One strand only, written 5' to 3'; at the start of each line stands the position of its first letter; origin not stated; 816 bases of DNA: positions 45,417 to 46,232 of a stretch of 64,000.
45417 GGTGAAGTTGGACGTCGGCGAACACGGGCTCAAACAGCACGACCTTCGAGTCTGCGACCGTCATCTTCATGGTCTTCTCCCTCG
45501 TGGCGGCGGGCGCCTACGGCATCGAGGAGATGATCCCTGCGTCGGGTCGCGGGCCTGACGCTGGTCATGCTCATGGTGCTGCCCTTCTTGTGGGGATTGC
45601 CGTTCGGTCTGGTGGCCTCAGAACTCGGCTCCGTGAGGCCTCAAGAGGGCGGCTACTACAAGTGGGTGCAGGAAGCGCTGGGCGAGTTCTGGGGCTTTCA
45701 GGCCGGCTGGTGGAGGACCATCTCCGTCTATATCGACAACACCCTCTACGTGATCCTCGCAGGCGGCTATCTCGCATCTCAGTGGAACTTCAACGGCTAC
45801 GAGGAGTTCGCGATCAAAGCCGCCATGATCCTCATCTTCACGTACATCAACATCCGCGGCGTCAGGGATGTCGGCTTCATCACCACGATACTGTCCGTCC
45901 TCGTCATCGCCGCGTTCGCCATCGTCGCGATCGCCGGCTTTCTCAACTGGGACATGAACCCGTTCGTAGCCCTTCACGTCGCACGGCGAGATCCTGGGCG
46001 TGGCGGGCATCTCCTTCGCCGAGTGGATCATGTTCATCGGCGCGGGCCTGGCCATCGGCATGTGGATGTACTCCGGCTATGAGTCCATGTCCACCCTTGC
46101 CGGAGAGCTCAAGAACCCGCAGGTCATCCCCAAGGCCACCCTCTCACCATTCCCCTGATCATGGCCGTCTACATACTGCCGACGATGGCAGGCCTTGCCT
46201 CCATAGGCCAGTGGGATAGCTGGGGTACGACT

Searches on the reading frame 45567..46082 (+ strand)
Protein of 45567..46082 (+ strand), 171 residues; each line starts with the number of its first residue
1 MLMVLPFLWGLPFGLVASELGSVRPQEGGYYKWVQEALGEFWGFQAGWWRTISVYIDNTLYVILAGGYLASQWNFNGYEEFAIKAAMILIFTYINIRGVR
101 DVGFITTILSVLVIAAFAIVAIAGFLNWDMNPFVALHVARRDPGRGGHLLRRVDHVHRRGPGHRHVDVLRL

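Call 50: search_protein_families(library=pfam, max_evalue=0.0001, proteins=[window:45567-46082:+])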
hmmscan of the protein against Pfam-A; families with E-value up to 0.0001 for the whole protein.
window:45567-46082:+ (171 aa): 2 families
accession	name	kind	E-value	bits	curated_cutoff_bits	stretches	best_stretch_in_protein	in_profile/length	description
PF13520.12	AA_permease_2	-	2.7e-21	76.4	27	1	2-134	36-173/427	Amino acid permease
PF00324.27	AA_permease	-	4.1e-10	39.4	24.6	1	7-127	39-161/470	Amino acid permease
